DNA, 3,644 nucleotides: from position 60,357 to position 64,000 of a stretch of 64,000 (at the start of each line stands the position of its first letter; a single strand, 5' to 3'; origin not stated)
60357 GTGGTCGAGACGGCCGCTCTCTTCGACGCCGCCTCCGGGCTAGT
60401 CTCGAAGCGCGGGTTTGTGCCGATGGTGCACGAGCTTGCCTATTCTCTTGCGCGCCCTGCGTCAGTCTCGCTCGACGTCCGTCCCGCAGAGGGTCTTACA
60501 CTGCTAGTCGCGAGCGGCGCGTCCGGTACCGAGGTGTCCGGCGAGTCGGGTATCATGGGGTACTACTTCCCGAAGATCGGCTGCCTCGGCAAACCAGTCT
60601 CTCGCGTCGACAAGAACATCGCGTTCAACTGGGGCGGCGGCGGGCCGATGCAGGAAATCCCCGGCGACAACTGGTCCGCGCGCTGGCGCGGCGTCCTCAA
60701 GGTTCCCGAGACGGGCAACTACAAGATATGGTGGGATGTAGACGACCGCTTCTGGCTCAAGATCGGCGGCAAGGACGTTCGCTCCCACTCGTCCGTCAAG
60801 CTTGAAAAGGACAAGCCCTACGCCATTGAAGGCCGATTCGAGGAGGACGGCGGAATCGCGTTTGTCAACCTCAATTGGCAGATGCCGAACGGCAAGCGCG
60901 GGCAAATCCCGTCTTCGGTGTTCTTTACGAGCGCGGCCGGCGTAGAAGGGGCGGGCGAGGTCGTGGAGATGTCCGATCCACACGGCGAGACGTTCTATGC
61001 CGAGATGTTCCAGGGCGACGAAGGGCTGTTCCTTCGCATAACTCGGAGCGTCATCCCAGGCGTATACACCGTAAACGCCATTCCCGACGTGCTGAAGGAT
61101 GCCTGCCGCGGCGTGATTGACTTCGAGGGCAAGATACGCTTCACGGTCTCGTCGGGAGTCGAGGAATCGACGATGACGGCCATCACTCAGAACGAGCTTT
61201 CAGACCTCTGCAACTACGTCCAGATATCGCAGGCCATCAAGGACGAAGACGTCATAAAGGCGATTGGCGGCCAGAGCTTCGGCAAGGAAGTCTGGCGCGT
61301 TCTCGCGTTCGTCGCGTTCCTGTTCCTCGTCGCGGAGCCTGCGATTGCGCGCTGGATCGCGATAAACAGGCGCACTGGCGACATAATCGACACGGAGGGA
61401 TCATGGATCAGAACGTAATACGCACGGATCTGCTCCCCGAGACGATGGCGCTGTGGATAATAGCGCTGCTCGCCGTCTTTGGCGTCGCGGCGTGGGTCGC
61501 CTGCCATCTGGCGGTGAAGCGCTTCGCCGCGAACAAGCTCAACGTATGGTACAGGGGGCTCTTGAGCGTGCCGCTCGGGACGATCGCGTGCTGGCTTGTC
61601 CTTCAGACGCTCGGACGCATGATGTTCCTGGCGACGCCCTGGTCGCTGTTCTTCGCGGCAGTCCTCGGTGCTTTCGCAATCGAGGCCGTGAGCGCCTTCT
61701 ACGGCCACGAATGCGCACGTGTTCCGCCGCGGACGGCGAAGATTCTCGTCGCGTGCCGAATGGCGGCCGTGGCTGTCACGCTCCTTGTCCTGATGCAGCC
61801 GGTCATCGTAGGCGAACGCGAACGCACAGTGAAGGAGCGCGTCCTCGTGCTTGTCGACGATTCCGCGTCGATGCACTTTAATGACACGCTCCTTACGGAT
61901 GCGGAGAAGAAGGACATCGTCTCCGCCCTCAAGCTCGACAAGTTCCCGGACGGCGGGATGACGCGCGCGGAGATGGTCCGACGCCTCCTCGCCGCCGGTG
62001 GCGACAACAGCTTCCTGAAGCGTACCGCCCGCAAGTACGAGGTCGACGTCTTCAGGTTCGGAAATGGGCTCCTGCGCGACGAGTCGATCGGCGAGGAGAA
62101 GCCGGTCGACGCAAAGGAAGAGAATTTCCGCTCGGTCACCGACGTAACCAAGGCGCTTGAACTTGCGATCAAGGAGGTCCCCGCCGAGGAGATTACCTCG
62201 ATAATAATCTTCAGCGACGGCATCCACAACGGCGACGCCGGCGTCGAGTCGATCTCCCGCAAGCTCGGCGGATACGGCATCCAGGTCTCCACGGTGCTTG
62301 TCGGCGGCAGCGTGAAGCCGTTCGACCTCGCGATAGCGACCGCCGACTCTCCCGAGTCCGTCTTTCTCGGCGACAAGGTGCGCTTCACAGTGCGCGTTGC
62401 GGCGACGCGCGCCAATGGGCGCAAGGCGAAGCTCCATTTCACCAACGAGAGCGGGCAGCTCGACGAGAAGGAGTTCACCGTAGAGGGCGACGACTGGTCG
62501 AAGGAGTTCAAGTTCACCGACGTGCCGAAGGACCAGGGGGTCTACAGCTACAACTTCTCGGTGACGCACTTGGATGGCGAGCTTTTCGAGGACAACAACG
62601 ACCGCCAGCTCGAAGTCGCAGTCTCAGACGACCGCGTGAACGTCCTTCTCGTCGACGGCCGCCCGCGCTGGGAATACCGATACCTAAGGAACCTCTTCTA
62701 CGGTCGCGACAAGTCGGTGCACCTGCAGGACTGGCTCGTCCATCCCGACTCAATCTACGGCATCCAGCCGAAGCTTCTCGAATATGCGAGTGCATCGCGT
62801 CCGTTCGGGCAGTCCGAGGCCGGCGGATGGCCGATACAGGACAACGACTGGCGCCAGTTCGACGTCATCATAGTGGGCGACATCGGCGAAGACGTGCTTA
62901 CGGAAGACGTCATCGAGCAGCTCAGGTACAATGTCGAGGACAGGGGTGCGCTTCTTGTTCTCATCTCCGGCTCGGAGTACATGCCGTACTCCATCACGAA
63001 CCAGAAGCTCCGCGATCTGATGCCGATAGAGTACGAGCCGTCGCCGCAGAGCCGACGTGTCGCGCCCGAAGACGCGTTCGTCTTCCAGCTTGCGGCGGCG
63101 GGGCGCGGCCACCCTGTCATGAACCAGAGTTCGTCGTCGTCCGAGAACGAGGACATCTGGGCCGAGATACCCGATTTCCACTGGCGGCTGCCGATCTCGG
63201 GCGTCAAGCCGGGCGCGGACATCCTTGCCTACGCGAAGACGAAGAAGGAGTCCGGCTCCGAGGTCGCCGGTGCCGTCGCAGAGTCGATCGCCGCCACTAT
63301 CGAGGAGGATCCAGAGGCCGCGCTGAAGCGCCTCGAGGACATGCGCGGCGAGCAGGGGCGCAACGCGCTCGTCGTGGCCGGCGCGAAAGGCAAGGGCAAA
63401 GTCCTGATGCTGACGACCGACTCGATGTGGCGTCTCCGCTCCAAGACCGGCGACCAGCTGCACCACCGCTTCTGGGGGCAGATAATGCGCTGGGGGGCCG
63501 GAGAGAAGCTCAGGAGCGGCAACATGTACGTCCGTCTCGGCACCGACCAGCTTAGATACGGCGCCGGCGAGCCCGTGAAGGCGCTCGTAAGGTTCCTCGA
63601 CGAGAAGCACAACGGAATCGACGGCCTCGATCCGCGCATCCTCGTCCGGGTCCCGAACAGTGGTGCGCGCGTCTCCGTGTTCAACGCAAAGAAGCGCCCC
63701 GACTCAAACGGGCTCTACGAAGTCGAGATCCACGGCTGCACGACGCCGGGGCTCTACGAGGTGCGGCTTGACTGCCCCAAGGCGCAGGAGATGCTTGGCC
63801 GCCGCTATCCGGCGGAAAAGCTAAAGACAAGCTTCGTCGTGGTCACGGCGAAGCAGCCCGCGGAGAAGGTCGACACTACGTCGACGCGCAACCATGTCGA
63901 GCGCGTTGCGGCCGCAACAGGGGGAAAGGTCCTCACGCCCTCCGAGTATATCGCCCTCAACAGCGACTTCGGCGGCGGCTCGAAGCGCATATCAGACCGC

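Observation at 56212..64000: Bat/MoxR-vWA-type module with unusual domain fusions: FHA-MoxR ATPase, DUF58, BatA-vWA-PA14 giant membrane protein, and a second vWA membrane protein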

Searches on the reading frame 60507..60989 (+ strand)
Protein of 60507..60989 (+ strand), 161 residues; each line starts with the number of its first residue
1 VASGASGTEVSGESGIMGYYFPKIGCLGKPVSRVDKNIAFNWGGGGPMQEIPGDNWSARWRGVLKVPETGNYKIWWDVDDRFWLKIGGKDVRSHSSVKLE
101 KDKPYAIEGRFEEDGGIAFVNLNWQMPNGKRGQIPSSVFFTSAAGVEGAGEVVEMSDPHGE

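Call 74: search_solved_structures(query=window:60507-60989:+, max_evalue=0.001, show_alignments=2)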
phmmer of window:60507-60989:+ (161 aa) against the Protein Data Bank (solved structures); distinct sequences matched with E-value up to 0.001: 3.
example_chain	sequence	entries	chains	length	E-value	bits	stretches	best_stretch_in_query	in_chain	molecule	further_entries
6qdi_A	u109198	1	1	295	1.4e-17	67.7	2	15-141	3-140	PA14 domain-containing protein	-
6qe7_A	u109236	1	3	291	3.3e-15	60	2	14-142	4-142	Anti-sigma-I factor RsgI3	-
7mjr_A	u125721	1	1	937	2.4e-07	34.4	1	56-140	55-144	Vip4Da1 protein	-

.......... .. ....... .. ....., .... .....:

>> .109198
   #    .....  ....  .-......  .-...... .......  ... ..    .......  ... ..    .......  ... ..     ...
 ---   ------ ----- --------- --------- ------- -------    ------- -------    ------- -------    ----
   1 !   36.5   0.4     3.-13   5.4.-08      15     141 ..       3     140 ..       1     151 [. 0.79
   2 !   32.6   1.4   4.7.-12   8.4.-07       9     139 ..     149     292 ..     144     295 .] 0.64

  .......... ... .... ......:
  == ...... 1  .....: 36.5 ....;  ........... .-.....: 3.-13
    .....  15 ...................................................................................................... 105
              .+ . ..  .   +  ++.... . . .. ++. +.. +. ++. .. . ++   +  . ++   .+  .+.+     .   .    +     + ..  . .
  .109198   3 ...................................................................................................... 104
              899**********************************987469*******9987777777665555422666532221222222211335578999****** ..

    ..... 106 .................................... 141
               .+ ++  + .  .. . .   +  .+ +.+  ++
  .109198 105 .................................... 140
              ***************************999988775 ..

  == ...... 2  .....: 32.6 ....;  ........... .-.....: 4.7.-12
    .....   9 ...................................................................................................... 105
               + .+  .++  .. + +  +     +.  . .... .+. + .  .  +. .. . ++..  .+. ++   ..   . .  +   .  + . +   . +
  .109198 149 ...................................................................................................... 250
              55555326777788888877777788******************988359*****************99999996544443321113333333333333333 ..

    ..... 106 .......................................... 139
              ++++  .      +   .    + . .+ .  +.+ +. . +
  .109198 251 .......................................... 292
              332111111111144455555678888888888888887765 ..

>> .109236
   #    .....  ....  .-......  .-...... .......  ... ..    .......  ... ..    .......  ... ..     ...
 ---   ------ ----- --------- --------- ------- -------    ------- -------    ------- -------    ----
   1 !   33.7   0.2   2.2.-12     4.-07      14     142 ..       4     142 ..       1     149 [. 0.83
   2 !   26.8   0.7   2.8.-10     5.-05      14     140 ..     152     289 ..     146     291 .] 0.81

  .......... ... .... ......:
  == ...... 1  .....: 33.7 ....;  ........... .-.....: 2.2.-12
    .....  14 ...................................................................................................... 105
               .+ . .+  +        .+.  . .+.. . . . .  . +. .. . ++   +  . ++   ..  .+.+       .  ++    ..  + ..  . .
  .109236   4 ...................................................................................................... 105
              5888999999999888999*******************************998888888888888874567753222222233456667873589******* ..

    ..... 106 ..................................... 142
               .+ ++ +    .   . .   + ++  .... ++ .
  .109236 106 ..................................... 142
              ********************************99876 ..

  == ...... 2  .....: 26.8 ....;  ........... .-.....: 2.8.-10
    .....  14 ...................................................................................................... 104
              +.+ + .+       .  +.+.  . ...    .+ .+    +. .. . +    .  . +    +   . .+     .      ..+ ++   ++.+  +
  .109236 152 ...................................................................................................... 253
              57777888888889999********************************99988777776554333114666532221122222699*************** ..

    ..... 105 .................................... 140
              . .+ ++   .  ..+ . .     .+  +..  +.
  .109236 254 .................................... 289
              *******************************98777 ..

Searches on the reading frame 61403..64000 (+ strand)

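Call 10: search_protein_families(library=pfam, proteins=[window:61403-64000:+], max_evalue=0.01)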
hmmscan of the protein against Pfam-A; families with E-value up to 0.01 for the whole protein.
window:61403-64000:+ (866 aa): 1 family
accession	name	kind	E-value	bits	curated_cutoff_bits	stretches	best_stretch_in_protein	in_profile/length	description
PF24157.1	DUF7408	-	0.0044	17.5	27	0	484-551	36-96/174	Domain of unknown function (DUF7408)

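Call 11: search_protein_families(library=ncbifam, proteins=[window:61403-64000:+], max_evalue=0.01)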
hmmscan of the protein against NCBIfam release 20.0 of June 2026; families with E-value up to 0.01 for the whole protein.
window:61403-64000:+ (866 aa): 1 family
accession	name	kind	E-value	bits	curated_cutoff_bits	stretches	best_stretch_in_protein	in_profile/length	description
NF003332.0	PRK04342.1-1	equivalog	0.0058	15.7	538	1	414-461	244-292/363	DNA topoisomerase IV subunit A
